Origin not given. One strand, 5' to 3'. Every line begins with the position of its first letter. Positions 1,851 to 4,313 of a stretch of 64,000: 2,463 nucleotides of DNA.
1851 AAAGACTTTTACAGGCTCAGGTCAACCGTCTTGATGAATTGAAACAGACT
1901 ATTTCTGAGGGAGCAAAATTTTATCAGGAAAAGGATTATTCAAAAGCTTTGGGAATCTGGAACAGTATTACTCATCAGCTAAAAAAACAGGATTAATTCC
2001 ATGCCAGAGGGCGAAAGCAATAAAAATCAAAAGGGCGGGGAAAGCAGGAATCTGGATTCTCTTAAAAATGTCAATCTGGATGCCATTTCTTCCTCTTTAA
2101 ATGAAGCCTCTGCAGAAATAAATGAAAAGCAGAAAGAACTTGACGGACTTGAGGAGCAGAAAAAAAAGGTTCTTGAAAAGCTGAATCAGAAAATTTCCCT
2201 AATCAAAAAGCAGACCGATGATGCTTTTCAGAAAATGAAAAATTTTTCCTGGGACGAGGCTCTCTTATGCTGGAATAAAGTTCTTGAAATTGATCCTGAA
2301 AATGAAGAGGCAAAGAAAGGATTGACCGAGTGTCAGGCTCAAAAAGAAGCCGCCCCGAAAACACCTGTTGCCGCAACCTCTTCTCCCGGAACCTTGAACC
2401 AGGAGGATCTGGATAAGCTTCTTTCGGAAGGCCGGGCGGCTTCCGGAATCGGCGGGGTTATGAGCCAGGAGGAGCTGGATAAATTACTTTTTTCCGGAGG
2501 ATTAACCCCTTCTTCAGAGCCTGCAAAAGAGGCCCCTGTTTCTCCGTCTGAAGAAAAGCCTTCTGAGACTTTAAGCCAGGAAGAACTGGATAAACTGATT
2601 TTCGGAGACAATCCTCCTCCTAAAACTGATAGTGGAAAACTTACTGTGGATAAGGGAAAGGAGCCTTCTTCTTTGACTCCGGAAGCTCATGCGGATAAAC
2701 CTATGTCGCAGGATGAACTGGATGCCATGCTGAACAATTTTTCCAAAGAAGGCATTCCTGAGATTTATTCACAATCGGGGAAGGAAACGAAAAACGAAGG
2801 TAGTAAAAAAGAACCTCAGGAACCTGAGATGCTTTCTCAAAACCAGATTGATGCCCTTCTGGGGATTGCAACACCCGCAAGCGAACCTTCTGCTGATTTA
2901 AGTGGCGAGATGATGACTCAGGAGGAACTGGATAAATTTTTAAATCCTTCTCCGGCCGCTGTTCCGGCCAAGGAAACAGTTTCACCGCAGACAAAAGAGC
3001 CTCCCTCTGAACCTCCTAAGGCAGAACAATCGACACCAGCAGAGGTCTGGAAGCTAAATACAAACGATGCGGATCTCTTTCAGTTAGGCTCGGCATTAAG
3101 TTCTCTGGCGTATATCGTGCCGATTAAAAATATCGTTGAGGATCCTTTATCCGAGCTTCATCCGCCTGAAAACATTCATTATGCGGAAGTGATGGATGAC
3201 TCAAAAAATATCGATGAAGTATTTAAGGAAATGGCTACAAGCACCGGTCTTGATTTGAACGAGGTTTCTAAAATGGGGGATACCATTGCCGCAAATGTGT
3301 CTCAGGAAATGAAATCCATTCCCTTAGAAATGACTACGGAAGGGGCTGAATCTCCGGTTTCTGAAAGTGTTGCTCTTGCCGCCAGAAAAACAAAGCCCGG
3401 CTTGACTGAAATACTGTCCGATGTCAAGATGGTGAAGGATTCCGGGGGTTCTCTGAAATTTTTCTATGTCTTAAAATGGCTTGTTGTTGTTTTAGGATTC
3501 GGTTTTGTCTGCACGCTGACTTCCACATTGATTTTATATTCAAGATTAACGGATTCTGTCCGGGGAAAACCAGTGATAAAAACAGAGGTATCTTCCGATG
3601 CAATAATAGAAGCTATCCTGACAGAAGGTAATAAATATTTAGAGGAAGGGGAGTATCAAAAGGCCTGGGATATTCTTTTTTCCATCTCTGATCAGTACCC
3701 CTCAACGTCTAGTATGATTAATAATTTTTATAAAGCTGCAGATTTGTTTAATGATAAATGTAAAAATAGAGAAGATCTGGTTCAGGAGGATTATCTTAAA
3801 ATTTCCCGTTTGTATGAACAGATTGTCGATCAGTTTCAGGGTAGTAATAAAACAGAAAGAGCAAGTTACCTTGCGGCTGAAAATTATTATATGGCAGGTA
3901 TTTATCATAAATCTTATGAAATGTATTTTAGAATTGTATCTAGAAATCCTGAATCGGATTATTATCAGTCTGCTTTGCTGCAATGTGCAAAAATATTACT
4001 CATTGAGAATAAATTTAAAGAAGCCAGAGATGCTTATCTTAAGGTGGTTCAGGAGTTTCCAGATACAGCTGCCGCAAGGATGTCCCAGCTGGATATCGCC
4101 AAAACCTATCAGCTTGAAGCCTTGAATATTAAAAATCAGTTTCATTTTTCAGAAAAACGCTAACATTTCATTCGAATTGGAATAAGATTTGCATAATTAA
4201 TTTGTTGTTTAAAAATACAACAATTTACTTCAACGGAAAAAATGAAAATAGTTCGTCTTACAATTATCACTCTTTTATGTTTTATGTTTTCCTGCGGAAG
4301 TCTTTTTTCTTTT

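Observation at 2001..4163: Membrane protein with six tandem copies of a FliM/FliY-type CheY-P docking-like peptide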

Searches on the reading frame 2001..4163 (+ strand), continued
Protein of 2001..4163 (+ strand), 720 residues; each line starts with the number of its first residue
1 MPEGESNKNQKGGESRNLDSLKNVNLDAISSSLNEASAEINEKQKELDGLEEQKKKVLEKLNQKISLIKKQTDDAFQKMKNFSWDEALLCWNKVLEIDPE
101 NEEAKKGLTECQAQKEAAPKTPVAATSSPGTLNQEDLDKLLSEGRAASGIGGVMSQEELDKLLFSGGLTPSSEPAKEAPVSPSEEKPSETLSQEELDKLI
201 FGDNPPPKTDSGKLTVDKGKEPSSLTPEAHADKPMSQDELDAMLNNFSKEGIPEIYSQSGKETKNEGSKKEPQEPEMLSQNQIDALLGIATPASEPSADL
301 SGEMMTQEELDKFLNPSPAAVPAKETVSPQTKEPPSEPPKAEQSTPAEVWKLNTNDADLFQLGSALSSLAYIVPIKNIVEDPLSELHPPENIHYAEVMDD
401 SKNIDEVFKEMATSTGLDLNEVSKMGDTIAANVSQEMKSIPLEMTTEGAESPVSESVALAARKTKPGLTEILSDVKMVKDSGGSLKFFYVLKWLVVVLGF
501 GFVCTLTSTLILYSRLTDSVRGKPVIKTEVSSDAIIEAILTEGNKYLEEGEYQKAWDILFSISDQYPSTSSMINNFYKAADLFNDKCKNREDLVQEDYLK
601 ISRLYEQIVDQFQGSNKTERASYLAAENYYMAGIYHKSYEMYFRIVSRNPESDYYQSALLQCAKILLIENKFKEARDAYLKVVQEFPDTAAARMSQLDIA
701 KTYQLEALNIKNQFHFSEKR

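Call 68: predict_structure(alignment_id=A5)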
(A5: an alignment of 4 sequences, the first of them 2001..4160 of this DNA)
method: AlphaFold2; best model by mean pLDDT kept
length: 720 residues; sequences in the alignment: 4
mean_pLDDT: 51.5   pTM: 0.31
mean pLDDT of the five models: 51.5, 50.2, 49.6, 41.7, 40.8
residues with pLDDT >= 90: 4; 70-90: 176; 50-70: 131; < 50: 409
segments of 3 or more residues with pLDDT < 50: 1-22, 119-135, 137-156, 160-235, 240-278, 280-282, 284-305, 313-491, 513-530, 563-568
pLDDT, mean of each block of 10 residues (from residue 1): 39 43 54 69 79 80 82 86 85 85 84 70 35 45 34 43 39 32 33 43 35 29 32 45 43 31 31 40 44 35 43 39 30 32 30 33 32 28 32 32 37 37 36 33 32 33 29 29 41 54 53 45 39 62 69 61 51 60 67 62 71 66 81 78 85 84 80 86 84 75 75 59
secondary structure, 60 per line:
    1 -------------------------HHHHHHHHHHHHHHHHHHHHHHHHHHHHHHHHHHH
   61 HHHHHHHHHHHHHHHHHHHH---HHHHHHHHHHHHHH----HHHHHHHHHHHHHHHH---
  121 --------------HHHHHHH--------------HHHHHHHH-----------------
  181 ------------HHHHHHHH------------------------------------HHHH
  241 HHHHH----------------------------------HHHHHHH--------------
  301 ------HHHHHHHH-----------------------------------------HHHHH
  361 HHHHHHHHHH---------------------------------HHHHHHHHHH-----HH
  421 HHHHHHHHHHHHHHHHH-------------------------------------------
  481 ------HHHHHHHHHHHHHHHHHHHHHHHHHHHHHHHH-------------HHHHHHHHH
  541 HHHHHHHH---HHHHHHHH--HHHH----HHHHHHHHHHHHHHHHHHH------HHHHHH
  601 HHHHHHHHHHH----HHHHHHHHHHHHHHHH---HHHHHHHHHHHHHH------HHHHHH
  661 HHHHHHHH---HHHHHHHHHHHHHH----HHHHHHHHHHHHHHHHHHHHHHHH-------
elements in order (helices of 4 or more, strands of 3 or more residues): H26-80 H84-97 H102-117 H135-141 H156-163 H193-200 H237-245 H280-286 H307-314 H356-370 H404-413 H419-437 H487-518 H532-548 H552-559 H562-565 H570-588 H595-611 H616-631 H635-648 H655-668 H672-685 H690-713
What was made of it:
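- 2076..2351 (+): N-terminal long helix plus TPR-like hairpin (aa 26-117). AF2 helices 26-80, 84-97 and 102-117 with pLDDT about 80-86 (call 68).
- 2394..2423 (+): Motif copy 1, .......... (aa 132-141). AF2 helix 135-141 (call 68).
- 2460..2489 (+): Motif copy 2, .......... (aa 154-163). AF2 helix 156-163 (call 68).
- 2571..2600 (+): Motif copy 3, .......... (aa 191-200). AF2 helix 193-200 (call 68).
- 2703..2732 (+): Motif copy 4, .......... (aa 235-244). AF2 helix 237-245 (call 68).
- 2832..2861 (+): Motif copy 5, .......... (aa 278-287). AF2 helix 280-286 (call 68).
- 2913..2942 (+): Motif copy 6, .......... (aa 305-314). AF2 helix 307-314 (call 68).
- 3036..3410 (+): Conserved middle region of unknown fold (aa 346-470). 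AF2 gives low confidence, with helices at 356-370, 404-413 and 419-437 (call 68).
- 3456..3539 (+): Single transmembrane helix (aa ~486-513). AF2 helix 487-518 (call 68).
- On FliM_N / FliY_N CheY-P docking motif class: AF2 gives helices at 135-141, 156-163, 193-200, 237-245, 280-286 and 307-314 in a region with pLDDT below 50 (call 68).
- AF2 places helices exactly on the six motifs (call 68).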

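Call 71: fold_search(model_id=the predicted structure, library=pdb)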
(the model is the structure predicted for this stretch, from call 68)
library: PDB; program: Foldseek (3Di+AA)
matches with E <= 10: 1482; with E <= 0.001: 166
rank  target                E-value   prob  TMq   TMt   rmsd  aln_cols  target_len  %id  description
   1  9gzg_A                1.4e-06  1.00  0.17  0.64   5.0       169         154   18  Crystal structure of CTPR4E4 mutant (released 2025-10-15)
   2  3qky                  3.8e-06  1.00  0.15  0.32   9.0       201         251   16  Crystal structure of Rhodothermus marinus BamD (released 2011-04-20)
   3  9qhc_A                5.0e-06  1.00  0.19  0.44   4.7       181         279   19  Crystal structure of 8-repeat CTPR protein with eliminated coordination sites (released 2025-10-22)
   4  9qhc_B                5.5e-06  1.00  0.15  0.34  10.3       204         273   17  Crystal structure of 8-repeat CTPR protein with eliminated coordination sites (released 2025-10-22)
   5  8chy                  7.6e-06  1.00  0.17  0.40   5.3       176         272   20  Crystal structure of an 8-repeat consensus TPR superhelix with Zinc. (released 2024-02-21)
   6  9qhb                  1.5e-05  1.00  0.18  0.43   4.5       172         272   20  Crystal structure of 16-repeat CTPR protein with eliminated coordination sites (released 2025-10-22)
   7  4g2v_A                2.0e-05  1.00  0.20  0.41   4.9       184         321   17  Structure complex of LGN binding with FRMPD1 (released 2013-01-23)
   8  4y6c                  2.4e-05  1.00  0.18  0.52   6.1       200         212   15  Q17M crystal structure of Podosopora anserina putative kinesin light chain nearly identical TPR-like repeats (released 2015-10-07)
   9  4y6w                  3.0e-05  1.00  0.19  0.53   5.9       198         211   15  Crystal structure of Podosopora anserina putative kinesin light chain nearly identical TPR-like repeats (released 2015-10-07)
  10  6eou                  3.0e-05  1.00  0.14  0.26  10.9       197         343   17  O-GlcNAc transferase TPR domain with the intellectual disability associated mutation L254F (released 2018-05-09)
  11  2fo7                  3.5e-05  1.00  0.16  0.67   4.5       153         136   21  Crystal structure of an 8 repeat consensus TPR superhelix (trigonal crystal form) (released 2006-03-07)
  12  7ai4_B                3.9e-05  1.00  0.13  0.31  13.0       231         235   16  Crystal structure of the KLC1-TPR domain truncated from its nonTPR region ([A1-B6]-Delta-nonTPR fragment) (released 2021-10-06)
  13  2xev_C                4.1e-05  1.00  0.16  0.87   2.1       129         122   24  Crystal structure of the TPR domain of Xanthomonas campestris ybgF (released 2010-09-15)
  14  5a7d_H                4.6e-05  1.00  0.21  0.39   5.1       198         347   16  Tetrameric assembly of LGN with Inscuteable (released 2016-08-03)
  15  9n2d_F                5.7e-05  1.00  0.13  0.32  14.2       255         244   16  Cryo-EM structure of an extended F. johnsoniae BAM complex, composite map (released 2025-07-09)
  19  2xev_B                7.4e-05  1.00  0.16  0.85   2.2       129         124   24  Crystal structure of the TPR domain of Xanthomonas campestris ybgF (released 2010-09-15)
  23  2xev_A                1.1e-04  1.00  0.16  0.86   2.1       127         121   24  Crystal structure of the TPR domain of Xanthomonas campestris ybgF (released 2010-09-15)
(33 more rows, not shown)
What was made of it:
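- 3588..4139 (+): C-terminal YbgF/BamD-like TPR domain (aa ~530-713), inferred to be periplasmic. Foldseek match to YbgF TPR 2xev, TM-score 0.87, rmsd 2.1 A (call 71).
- Closest known: Periplasmic flagellar TPR scaffold proteins. Same: The C-terminal domain superposes on the YbgF TPR domain (TM-score 0.87; call 71).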

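Call 83: find_related_loci(query=A5, collection=metagenome_contigs, flank=10000)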
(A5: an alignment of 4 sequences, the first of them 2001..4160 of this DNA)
Query A5 (720 aa) in metagenome_contigs; peptide patterns used: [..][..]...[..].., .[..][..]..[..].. (x = any residue, [..] = any of these).
600 stretches matched a pattern (row limit reached: there are more); 1 encode a relative of the query (tblastn E <= 1e-3); 1 distinct loci.
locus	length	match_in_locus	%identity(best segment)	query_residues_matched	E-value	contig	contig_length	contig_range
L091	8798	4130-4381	33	39-125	4e-7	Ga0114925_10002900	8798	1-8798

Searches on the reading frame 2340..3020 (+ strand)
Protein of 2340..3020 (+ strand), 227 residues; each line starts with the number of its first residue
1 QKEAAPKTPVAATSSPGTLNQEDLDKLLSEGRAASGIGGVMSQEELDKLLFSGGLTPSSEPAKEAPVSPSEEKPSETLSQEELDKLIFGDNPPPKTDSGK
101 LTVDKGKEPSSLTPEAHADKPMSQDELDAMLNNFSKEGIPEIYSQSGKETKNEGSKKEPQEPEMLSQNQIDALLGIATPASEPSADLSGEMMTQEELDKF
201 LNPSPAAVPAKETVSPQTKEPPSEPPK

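Call 18: search_solved_structures(query=window:2340-3020:+, max_evalue=10, show_alignments=3)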
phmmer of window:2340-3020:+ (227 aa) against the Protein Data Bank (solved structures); distinct sequences matched with E-value up to 10: 2.
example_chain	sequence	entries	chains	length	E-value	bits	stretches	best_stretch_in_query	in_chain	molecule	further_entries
6q1i_A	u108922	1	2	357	0.85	12.8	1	119-157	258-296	Endoglucanase A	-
2kvo_A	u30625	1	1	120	2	11.6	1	138-216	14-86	Photosystem II reaction center psb28 protein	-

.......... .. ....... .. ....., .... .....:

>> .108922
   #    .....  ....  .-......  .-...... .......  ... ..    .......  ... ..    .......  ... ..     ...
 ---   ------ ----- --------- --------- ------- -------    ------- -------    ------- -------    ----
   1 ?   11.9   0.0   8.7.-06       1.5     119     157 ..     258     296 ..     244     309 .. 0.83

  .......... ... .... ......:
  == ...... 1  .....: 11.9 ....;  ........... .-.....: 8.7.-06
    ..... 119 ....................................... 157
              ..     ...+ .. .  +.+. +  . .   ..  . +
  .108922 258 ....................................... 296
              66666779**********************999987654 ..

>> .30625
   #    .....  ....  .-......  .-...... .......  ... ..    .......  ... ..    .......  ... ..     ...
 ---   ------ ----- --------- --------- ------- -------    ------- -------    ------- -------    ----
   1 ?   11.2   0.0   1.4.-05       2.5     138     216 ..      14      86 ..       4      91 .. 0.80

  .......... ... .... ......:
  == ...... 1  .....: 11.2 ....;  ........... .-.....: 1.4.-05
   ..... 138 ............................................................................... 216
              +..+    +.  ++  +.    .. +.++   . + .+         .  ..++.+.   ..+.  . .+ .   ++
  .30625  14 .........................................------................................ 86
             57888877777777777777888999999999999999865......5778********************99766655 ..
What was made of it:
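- Tried and rejected: Sequence search of the repeat region against PDB chains gave only noise, because peptides shorter than 20 aa are not in the library (call 18).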

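Call 88: find_homologous_proteins(query=window:2370-2978:+, max_evalue=0.001)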
Query window:2370-2978:+: 1274 candidates shared short words with the query, none scored E <= 0.001.
